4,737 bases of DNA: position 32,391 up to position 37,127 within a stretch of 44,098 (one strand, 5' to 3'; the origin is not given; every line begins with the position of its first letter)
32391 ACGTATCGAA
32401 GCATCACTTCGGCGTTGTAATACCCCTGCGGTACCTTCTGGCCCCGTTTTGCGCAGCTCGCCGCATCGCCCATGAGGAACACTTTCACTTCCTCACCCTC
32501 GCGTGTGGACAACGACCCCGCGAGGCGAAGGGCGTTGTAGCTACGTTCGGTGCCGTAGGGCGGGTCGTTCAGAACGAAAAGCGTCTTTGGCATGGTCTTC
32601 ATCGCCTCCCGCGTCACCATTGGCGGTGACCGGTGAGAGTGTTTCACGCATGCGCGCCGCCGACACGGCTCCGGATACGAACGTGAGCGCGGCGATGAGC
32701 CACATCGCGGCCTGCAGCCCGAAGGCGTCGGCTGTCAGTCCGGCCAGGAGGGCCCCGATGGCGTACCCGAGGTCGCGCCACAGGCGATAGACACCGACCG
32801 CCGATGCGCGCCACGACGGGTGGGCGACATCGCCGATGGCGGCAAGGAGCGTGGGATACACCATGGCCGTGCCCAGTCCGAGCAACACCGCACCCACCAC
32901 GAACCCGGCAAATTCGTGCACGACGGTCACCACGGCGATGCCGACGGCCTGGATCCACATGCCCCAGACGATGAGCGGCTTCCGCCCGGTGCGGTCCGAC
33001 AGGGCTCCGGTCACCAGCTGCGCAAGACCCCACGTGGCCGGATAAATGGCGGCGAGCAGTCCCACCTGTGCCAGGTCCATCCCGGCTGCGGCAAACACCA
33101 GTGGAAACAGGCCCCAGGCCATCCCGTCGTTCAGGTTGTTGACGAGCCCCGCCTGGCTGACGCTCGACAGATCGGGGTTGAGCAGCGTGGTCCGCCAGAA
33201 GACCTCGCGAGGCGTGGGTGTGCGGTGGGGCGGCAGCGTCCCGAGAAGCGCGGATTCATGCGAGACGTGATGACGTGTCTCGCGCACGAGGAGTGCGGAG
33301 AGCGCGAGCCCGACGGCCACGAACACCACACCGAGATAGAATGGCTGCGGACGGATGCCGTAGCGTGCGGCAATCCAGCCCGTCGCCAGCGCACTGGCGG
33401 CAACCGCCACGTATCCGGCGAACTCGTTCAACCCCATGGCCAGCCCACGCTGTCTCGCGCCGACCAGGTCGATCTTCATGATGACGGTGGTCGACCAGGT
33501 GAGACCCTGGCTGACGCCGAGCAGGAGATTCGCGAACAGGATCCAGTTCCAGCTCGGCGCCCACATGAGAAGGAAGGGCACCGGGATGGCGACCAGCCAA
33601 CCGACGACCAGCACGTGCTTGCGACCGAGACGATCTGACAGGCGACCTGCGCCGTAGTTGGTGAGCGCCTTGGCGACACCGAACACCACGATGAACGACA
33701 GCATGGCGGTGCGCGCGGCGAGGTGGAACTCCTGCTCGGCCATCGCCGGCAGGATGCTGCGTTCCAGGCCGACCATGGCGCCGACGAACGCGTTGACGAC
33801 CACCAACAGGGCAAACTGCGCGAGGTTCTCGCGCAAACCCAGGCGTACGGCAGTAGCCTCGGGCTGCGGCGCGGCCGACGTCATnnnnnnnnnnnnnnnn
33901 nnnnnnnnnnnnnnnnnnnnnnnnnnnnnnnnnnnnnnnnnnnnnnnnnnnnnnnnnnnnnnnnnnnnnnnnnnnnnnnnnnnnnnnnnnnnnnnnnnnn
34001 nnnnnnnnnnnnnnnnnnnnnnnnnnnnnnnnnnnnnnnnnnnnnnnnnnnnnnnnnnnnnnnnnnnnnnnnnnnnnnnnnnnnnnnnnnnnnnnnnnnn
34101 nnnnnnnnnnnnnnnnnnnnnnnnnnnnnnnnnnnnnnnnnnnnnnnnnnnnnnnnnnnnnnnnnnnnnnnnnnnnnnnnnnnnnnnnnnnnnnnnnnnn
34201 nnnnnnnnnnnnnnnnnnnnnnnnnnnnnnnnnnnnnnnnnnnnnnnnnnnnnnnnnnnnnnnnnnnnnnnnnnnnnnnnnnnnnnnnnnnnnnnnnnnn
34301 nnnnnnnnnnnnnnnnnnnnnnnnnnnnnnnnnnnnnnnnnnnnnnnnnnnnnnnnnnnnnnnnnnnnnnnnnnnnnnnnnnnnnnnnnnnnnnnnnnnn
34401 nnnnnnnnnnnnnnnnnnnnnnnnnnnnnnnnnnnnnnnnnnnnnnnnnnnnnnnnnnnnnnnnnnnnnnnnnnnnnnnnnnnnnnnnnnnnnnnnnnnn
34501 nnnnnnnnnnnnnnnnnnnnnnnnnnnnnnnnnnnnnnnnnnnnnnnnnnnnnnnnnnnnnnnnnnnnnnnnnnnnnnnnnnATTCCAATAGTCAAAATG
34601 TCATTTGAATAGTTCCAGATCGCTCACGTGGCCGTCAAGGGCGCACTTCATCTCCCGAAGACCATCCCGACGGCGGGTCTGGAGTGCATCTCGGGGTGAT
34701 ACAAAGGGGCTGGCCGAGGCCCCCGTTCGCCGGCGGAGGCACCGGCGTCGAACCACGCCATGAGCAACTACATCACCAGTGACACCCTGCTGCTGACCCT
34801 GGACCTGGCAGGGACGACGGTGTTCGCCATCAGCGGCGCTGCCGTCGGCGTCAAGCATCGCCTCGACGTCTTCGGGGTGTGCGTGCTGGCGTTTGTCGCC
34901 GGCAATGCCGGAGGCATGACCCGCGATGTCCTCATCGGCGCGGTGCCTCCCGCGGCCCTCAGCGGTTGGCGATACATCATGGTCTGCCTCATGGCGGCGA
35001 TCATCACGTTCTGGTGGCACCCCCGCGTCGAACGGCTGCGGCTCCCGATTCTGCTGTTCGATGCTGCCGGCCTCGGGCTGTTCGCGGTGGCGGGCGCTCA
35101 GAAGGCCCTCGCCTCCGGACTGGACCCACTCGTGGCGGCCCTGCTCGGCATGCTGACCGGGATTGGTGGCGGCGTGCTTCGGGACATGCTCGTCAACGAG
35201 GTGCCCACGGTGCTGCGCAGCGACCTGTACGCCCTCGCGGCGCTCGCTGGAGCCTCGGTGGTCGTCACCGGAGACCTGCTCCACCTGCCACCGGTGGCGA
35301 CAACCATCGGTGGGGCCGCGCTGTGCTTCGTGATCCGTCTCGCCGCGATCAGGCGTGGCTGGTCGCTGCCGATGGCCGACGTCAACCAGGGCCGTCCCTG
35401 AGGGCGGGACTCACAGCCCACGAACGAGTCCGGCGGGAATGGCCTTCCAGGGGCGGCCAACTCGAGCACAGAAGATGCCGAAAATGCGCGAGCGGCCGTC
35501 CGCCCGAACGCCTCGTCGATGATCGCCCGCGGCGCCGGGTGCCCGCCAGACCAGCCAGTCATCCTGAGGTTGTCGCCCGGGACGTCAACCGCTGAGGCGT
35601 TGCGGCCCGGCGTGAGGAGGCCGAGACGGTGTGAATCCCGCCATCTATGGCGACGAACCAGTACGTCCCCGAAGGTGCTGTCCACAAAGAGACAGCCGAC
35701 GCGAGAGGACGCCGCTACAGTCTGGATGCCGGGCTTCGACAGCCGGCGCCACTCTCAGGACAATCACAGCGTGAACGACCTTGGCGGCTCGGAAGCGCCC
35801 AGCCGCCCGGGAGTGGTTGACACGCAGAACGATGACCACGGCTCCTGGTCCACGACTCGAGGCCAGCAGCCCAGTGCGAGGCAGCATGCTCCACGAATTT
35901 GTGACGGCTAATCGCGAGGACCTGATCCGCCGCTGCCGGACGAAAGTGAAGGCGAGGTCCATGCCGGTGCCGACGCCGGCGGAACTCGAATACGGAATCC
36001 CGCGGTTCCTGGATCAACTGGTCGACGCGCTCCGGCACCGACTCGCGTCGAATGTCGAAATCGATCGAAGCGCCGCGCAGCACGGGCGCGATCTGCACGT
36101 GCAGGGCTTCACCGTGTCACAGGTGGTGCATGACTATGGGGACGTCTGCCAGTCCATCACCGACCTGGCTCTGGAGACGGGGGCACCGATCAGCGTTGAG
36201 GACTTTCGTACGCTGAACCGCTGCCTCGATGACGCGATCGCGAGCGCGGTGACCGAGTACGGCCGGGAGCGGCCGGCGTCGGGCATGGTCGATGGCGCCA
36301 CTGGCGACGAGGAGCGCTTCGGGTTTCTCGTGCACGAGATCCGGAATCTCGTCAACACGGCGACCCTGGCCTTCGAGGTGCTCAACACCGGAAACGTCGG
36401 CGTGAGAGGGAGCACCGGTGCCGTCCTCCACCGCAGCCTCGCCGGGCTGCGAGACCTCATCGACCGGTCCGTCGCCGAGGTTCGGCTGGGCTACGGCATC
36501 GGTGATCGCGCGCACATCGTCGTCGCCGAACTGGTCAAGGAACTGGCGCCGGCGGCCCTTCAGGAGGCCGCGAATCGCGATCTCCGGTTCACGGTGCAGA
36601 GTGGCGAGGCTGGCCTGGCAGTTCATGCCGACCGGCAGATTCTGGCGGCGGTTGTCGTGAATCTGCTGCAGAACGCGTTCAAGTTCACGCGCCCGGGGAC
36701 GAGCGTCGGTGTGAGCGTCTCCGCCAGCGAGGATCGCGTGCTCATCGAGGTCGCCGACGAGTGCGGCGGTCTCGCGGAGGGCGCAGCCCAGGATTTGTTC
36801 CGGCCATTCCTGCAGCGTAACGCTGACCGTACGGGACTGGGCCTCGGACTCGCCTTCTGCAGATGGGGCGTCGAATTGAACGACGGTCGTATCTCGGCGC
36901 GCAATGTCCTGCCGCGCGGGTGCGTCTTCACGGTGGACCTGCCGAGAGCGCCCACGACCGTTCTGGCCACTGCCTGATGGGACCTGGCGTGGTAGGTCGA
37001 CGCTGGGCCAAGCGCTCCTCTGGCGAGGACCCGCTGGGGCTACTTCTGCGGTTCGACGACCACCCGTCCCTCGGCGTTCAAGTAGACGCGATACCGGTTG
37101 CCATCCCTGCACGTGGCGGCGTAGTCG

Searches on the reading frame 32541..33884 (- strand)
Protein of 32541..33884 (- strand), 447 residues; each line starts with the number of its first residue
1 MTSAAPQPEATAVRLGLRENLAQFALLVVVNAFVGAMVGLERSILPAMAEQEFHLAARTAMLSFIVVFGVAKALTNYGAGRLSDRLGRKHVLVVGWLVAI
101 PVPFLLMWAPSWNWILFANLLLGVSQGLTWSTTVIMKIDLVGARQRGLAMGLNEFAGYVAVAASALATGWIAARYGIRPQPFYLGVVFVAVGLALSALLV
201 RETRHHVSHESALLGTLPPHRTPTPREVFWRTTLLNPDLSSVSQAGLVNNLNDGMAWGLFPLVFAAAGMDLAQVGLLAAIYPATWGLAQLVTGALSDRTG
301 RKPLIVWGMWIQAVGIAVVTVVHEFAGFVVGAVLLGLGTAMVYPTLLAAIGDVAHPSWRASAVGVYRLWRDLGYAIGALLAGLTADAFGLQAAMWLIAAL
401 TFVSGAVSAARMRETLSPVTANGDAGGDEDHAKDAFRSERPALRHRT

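Call 17: search_protein_families(library=pfam, proteins=[window:32541-33884:-], max_evalue=0.0001)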
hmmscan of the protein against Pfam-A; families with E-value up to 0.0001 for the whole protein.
window:32541-33884:- (447 aa): 5 families
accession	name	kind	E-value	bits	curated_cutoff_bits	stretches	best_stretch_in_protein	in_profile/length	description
PF07690.21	MFS_1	-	2.4e-51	175.2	33.4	2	246-415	5-175/347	Major Facilitator Superfamily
PF12832.13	MFS_1_like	-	3.6e-14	53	25.2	1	264-403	26-171/373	MFS_1 like family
PF00083.30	Sugar_tr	-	1.6e-11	44.2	22.3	1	273-373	47-150/452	Sugar (and other) transporter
PF06779.20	MFS_4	-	2.9e-06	27.3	26.3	1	289-407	244-362/364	Uncharacterised MFS-type transporter YbfB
PF13347.12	MFS_2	-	6.5e-05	22.1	27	0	57-178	257-387/427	MFS/sugar transport protein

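Call 55: search_protein_families(library=ncbifam, proteins=[window:32541-33884:-], max_evalue=0.00001)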
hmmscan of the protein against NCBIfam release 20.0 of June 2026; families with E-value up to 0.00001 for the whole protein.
window:32541-33884:- (447 aa): 34 families (the best 25 are shown)
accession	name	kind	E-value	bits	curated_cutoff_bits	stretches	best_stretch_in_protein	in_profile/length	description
TIGR00880.1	2_A_01_02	superfamily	2.3e-27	95.8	131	2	283-415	5-141/141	multidrug resistance protein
NF003477.0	PRK05122.1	subfamily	1.9e-20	73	374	1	25-414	19-392/404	MFS transporter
NF008654.0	PRK11652.1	equivalog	1.4e-18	67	479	2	272-416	44-188/397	multidrug efflux MFS transporter EmrD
NF009048.0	PRK12382.1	subfamily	1.1e-16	60.6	364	1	269-409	246-385/392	arabinose transporter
NF049980.1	SfMCT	equivalog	9.7e-14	50.8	320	2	48-204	27-182/378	L-lactate MFS transporter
TIGR00881.1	2A0104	subfamily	7.3e-13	48.3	407.75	2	262-414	20-173/379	phosphoglycerate transporter protein PgtP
TIGR00897.2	2A0118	subfamily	2.1e-12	46.7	375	1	39-407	24-396/401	RbtT/DalT/CsbX family MFS transporter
NF052222.1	UridTportUriT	equivalog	4.8e-12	45.6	600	1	25-210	14-195/463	uridine transporter UriT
TIGR00900.1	2A0121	subfamily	5.2e-12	45.8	319.6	1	247-407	9-173/364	H+ Antiporter protein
TIGR00898.1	2A0119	subfamily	1.1e-11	44.2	550.75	1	61-152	130-219/506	cation transport protein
NF012174.0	tet_MFS_A_B_C_D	equivalog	6.3e-11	41.7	475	1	26-210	8-188/382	Tet(A)/Tet(B)/Tet(C) family tetracycline efflux MFS transporter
TIGR00895.1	2A0115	subfamily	3.1e-10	39.5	418.55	1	261-401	41-181/398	aromatic acid/H+ symport family MFS transporter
NF053757.1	BclibactTpBcbE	equivalog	3.4e-10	39.4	600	1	238-359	3-129/394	bacillibactin exporter BcbE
NF033134.0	cmlA_floR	equivalog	3.3e-09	36.7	450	1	272-420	45-194/388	CmlA/FloR family chloramphenicol efflux MFS transporter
NF008586.0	PRK11551.1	equivalog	4.1e-09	35.9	410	0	50-209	42-199/406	3-(3-hydroxy-phenyl)propionate transporter MhpT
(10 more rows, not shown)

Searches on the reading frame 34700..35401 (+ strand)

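Call 40: search_protein_families(library=pfam, proteins=[window:34700-35401:+], max_evalue=0.00001)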
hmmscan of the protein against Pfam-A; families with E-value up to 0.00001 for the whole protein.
window:34700-35401:+ (233 aa): 1 family
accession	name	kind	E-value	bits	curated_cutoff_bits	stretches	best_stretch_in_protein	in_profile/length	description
PF03458.18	Gly_transporter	-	7.4e-45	151.2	23.5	2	119-190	2-75/78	Glycine transporter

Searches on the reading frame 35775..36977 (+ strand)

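Call 40: search_protein_families(library=pfam, proteins=[window:35775-36977:+], max_evalue=0.00001)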
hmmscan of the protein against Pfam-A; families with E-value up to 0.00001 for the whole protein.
window:35775-36977:+ (400 aa): 1 family
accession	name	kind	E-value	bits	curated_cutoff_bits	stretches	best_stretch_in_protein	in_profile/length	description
PF02518.31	HATPase_c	-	2.7e-17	63.6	26.4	1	286-392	2-110/111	Histidine kinase-, DNA gyrase B-, and HSP90-like ATPase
